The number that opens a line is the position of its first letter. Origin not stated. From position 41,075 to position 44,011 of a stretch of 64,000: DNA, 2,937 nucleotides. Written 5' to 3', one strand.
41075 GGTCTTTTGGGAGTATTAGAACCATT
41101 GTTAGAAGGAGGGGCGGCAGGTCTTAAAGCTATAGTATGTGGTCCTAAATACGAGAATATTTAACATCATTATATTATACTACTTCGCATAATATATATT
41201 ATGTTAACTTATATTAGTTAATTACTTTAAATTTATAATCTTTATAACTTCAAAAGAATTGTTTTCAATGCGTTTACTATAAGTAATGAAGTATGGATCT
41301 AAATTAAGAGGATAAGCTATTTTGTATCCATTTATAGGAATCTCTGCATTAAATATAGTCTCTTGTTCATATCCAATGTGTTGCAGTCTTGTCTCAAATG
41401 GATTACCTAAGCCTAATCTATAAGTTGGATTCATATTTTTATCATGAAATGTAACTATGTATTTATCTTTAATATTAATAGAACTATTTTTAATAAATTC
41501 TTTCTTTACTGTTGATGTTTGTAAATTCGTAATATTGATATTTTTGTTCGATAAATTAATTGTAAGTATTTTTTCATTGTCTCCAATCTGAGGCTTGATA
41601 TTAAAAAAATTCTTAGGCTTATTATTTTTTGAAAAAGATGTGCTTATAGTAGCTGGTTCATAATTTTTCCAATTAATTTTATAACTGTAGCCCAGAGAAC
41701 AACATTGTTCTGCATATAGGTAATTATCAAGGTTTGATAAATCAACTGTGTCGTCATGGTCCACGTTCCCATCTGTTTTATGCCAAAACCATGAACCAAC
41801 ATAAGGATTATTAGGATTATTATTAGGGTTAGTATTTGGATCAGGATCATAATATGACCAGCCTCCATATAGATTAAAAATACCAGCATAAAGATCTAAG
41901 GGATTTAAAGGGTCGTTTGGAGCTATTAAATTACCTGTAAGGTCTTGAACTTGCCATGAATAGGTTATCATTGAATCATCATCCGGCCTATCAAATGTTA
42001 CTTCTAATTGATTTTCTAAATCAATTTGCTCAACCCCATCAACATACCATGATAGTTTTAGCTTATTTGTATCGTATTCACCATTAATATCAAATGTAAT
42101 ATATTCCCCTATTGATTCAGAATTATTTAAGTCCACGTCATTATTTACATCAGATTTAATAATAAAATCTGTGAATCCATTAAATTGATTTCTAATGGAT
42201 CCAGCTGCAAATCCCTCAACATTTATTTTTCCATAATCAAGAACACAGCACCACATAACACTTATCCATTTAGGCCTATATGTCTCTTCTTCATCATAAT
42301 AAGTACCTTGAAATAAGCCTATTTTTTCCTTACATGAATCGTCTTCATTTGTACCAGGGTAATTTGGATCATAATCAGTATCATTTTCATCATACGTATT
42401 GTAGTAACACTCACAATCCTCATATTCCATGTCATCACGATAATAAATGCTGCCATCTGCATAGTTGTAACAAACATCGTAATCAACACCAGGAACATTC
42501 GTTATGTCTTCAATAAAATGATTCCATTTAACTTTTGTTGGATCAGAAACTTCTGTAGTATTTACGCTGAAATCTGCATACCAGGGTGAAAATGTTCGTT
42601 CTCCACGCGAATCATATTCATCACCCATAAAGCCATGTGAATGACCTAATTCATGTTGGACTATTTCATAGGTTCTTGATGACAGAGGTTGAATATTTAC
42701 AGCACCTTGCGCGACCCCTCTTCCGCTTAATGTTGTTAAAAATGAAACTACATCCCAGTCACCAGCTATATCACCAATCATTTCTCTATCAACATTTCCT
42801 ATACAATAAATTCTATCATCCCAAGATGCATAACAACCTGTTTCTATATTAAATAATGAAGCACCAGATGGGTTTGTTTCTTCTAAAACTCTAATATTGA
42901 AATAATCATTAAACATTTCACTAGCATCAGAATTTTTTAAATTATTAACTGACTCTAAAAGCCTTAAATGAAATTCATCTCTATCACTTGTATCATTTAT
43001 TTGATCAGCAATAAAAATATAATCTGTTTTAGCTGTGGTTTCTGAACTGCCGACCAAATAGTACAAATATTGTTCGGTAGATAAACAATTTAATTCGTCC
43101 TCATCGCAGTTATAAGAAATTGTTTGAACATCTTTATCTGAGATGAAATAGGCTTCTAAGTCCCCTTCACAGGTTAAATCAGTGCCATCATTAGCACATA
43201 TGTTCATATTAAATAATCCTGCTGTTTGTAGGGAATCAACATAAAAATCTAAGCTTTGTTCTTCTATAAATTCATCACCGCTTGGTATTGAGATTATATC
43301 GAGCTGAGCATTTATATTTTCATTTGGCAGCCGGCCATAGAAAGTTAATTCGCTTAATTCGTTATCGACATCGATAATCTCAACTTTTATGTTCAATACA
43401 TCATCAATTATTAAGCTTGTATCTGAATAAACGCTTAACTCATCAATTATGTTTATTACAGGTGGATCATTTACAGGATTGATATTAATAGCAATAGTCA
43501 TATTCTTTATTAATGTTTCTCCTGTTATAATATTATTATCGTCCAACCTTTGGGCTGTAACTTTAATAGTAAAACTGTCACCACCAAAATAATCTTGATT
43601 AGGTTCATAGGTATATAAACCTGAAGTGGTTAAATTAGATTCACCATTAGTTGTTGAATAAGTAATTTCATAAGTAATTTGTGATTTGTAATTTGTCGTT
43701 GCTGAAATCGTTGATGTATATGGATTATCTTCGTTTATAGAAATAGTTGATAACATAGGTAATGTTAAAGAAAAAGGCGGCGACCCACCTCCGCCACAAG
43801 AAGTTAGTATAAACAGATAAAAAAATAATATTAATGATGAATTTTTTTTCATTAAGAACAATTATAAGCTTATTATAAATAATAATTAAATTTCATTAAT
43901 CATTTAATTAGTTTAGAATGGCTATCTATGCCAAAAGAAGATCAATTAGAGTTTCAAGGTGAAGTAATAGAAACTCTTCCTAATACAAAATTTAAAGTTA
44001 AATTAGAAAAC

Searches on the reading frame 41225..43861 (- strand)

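Call 67: search_protein_families(library=pfam, proteins=[window:41225-43861:-], max_evalue=0.000001)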
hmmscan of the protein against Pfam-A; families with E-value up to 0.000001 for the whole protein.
window:41225-43861:- (879 aa): 1 family
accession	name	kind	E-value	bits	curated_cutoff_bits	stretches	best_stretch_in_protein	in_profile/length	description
PF09471.16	Peptidase_M64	-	1.8e-08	34.4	26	1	380-537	125-283/302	IgA Peptidase M64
